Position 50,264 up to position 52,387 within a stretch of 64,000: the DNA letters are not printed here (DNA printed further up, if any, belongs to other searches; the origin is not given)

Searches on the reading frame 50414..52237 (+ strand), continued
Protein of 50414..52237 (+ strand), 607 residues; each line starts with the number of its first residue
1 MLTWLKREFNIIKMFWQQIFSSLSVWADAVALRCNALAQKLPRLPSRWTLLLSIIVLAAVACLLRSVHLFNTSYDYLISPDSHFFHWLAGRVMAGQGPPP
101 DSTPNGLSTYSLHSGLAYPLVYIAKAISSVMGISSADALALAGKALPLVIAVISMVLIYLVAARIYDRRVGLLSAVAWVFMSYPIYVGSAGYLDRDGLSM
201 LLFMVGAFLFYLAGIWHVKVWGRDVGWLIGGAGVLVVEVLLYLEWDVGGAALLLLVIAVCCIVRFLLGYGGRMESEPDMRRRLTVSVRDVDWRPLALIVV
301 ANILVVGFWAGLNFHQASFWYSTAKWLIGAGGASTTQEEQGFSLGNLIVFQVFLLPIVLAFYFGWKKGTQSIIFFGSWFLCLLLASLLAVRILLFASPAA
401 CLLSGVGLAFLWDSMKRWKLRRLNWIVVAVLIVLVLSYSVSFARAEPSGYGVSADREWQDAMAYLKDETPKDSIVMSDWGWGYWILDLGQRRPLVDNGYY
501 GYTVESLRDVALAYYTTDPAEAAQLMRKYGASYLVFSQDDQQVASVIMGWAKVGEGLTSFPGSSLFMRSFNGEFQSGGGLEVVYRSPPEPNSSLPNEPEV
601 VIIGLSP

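Call 42: fold_search(model_id=the predicted structure, library=pdb)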
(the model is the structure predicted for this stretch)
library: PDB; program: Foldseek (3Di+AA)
matches with E <= 10: 474; with E <= 0.001: 32
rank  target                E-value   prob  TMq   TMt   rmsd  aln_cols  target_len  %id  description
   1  9n9j_I                1.0e-17  1.00  0.63  0.55  10.2       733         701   14  Structure of a GRP94 folding intermediate engaged with a CCDC134- and FKBP11-bound secretory translocon (released 2025-11-19)
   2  6s7o_A                6.8e-17  1.00  0.65  0.61  10.2       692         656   15  Cryo-EM structure of human oligosaccharyltransferase complex OST-A (released 2019-12-18)
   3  8b6l_I                1.2e-16  1.00  0.61  0.55   8.8       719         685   14  Subtomogram average of the human Sec61-TRAP-OSTA-translocon (released 2022-12-07)
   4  8pn9_A                1.3e-16  1.00  0.63  0.59   9.9       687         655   14  Structure of human oligosaccharyltransferase OST-A complex bound to NGI-1 (released 2024-05-08)
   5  7e9s_A                8.3e-16  1.00  0.66  0.48   6.6       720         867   14  Archaeal oligosaccharyltransferase AglB from Archaeoglobus fulgidus in complex with an inhibitory peptide and a dolich (released 2021-09-08)
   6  7oci_F                1.4e-15  1.00  0.63  0.60   9.4       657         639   13  Cryo-EM structure of yeast Ost6p containing oligosaccharyltransferase complex (released 2022-02-16)
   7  8age_A                1.4e-15  1.00  0.65  0.62   8.4       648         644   15  Structure of yeast oligosaccharylransferase complex with acceptor peptide bound (released 2022-12-07)
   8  5gmy_A                1.4e-15  1.00  0.64  0.47  12.0       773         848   14  Crystal structure of the Archaeoglobus fulgidus oligosaccharyltransferase (O29867_ARCFU) tethered with an acceptor pep (released 2017-02-01)
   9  3wak                  2.1e-15  1.00  0.65  0.47  10.5       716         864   14  Crystal structure of the Archaeoglobus fulgidus oligosaccharyltransferase (O29867_ARCFU) in the apo form (released 2013-10-30)
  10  6ftg_5                4.0e-15  1.00  0.61  0.58  10.1       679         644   16  Subtomogram average of OST-containing ribosome-translocon complexes from canine rough microsomal membranes (released 2018-03-21)
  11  8agc_A                4.8e-15  1.00  0.64  0.56  10.1       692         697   13  Structure of yeast oligosaccharylransferase complex with lipid-linked oligosaccharide and non-acceptor peptide bound (released 2022-12-07)
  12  6s7t_A                5.4e-15  1.00  0.58  0.51   9.3       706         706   14  Cryo-EM structure of human oligosaccharyltransferase complex OST-B (released 2019-12-18)
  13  8agb_A                2.3e-14  1.00  0.63  0.60  10.1       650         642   15  Structure of yeast oligosaccharylransferase complex with lipid-linked oligosaccharide bound (released 2022-12-07)
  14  6ezn_F                3.4e-14  1.00  0.62  0.58  10.6       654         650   14  Cryo-EM structure of the yeast oligosaccharyltransferase (OST) complex (released 2018-01-17)
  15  3waj                  6.1e-14  1.00  0.61  0.48  11.8       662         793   14  Crystal structure of the Archaeoglobus fulgidus oligosaccharyltransferase (O29867_ARCFU) complex with Zn and sulfate (released 2013-10-30)
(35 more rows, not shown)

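Call 53: search_protein_families(library=pfam, proteins=[L019:6324-6908:+, L019:7078-7692:+, L019:7761-8438:+, L019:8570-9049:+, L019:9094-9624:+, L019:9695-11203:+, L019:11377-12321:+, L019:12346-13059:+, L019:4546-5109:+, L019:5256-6014:-], max_evalue=0.01)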
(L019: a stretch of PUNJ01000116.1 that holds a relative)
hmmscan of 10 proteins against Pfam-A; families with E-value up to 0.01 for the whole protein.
L019:6324-6908:+ (194 aa): 1 family
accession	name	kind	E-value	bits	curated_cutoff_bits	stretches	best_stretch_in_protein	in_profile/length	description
PF01917.21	Arch_flagellin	-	1.7e-26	93.9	29.5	1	15-180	1-161/162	Archaebacterial flagellin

L019:7078-7692:+ (204 aa): 1 family
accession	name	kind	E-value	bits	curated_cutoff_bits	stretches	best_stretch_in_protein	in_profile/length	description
PF01917.21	Arch_flagellin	-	1.3e-27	97.5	29.5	1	15-191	1-162/162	Archaebacterial flagellin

L019:7761-8438:+ (225 aa): 1 family
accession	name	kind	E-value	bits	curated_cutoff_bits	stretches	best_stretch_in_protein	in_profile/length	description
PF01917.21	Arch_flagellin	-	2.1e-25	90.4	29.5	1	14-211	1-161/162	Archaebacterial flagellin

L019:8570-9049:+ (159 aa): 1 family
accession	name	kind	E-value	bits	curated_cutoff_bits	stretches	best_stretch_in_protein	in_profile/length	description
PF01917.21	Arch_flagellin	-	2.3e-07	31.7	29.5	1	5-153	5-159/162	Archaebacterial flagellin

L019:9094-9624:+ (176 aa): 2 families
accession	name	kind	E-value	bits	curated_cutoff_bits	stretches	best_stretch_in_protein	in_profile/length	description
PF01917.21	Arch_flagellin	-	4.6e-05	24.3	29.5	1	6-172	12-162/162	Archaebacterial flagellin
PF22201.2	FlaF_Ig-like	-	0.00039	21.3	28.4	1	50-114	4-69/112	Conserved flagellar protein F, immunoglobulin-like domain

L019:9695-11203:+ (502 aa): 1 family
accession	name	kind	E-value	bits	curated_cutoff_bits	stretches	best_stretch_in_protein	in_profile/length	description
PF00482.28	T2SSF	-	1.2e-05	25.8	25.2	1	36-159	3-123/125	Type II secretion system (T2SS), protein F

L019:11377-12321:+ (314 aa): 0 families

L019:12346-13059:+ (237 aa): 2 families
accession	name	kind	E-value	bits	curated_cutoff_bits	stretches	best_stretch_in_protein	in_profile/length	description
PF06745.19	ATPase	-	5.3e-15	55.9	26.6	1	11-232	1-229/231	KaiC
PF13481.12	AAA_25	-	0.0011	19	27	1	22-135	26-155/195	AAA domain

L019:4546-5109:+ (187 aa): 2 families
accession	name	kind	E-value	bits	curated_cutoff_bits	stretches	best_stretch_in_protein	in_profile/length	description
PF01694.28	Rhomboid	-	2e-29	103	22.6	1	47-184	2-141/143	Rhomboid domain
PF08551.15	DUF1751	-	0.0012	19.8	22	1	42-101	1-60/99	Eukaryotic integral membrane protein (DUF1751)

L019:5256-6014:- (252 aa): 2 families
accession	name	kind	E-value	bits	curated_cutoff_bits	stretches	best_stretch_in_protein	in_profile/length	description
PF00196.25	GerE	-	3.5e-13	49.4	23.5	1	164-210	2-48/57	Bacterial regulatory proteins, luxR family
PF08281.18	Sigma70_r4_2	-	0.00025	21.1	25.7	1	162-200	8-47/54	Sigma-70, region 4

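Call 62: find_encoding_contigs(protein=P0194, flank=10000, max_places=2)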
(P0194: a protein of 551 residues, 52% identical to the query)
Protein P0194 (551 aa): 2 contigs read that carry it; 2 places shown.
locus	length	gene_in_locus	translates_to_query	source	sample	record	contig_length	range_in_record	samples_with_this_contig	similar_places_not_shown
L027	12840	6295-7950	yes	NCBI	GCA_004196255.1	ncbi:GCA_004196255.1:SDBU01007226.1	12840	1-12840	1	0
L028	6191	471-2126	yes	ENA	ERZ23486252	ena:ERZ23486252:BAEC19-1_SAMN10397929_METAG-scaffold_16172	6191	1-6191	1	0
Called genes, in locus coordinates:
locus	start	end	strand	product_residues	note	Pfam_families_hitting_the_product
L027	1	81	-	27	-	?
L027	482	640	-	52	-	-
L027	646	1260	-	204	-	-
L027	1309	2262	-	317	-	PF16656:Pur_ac_phosph_N (weak)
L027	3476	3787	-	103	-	-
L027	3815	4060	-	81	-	-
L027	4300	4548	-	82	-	-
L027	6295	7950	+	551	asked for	PF22627:AglB_core-like (weak)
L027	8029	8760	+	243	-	PF06271:RDD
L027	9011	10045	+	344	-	PF08240:ADH_N, PF16912:Glu_dehyd_C (weak), PF00107:ADH_zinc_N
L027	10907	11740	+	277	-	PF00215:OMPdecase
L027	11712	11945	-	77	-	-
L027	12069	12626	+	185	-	PF13526:DUF4125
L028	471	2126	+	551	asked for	PF22627:AglB_core-like (weak)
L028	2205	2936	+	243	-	PF06271:RDD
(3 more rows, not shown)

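Call 63: find_encoding_contigs(protein=P0230, flank=10000, max_places=2)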
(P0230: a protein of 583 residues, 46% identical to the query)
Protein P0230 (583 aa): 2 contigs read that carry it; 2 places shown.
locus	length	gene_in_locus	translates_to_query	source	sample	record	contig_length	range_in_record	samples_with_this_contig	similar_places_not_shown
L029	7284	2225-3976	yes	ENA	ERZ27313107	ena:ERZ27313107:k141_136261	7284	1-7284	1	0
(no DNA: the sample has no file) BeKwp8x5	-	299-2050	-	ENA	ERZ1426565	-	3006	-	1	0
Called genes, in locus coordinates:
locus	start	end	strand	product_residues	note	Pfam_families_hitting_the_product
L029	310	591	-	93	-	-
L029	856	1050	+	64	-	-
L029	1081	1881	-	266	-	-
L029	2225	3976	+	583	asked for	PF22627:AglB_core-like (weak)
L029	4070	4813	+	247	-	PF06271:RDD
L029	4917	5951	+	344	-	PF08240:ADH_N, PF16912:Glu_dehyd_C (faint), PF00107:ADH_zinc_N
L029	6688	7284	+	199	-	?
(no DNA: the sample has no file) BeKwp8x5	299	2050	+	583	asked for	PF22627:AglB_core-like (weak)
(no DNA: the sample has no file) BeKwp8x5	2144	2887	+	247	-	PF06271:RDD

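Call 66: search_protein_families(library=pfam, proteins=[L003:5296-5895:-], max_evalue=1)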
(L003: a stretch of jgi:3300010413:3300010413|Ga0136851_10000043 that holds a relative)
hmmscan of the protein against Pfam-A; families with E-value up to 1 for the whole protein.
L003:5296-5895:- (199 aa): 1 family
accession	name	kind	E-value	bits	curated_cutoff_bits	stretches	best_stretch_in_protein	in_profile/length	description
PF14256.11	YwiC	-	0.16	12.6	25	1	8-97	12-98/126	YwiC-like protein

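Call 87: search_protein_families(library=ncbifam, proteins=[L027:6295-7950:+, L019:2663-4489:+], max_evalue=0.001)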
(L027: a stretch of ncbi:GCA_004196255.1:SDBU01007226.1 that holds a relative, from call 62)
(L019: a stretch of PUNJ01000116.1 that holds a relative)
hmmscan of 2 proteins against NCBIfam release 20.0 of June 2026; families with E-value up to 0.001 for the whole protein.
L027:6295-7950:+ (551 aa): 3 families
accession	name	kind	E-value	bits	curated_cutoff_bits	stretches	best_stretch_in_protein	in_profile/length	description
TIGR04154.1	archaeo_STT3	subfamily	5.1e-23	81.4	450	2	243-481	308-591/831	oligosaccharyl transferase, archaeosortase A system-associated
NF050801.1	ProtGlycPglB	equivalog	0.0001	20.9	1300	1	302-430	339-465/713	undecaprenyl-diphosphooligosaccharide--protein glycotransferase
TIGR03662.1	Chlor_Arch_YYY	subfamily_domain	0.00037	19.2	300.25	1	446-478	657-689/727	chlor_Arch_YYY domain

L019:2663-4489:+ (608 aa): 2 families
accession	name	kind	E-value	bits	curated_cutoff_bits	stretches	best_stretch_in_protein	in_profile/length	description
TIGR04154.1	archaeo_STT3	subfamily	7.1e-21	74.3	450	2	129-275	79-233/831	oligosaccharyl transferase, archaeosortase A system-associated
NF050801.1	ProtGlycPglB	equivalog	1.6e-06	26.9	1300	1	362-506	337-478/713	undecaprenyl-diphosphooligosaccharide--protein glycotransferase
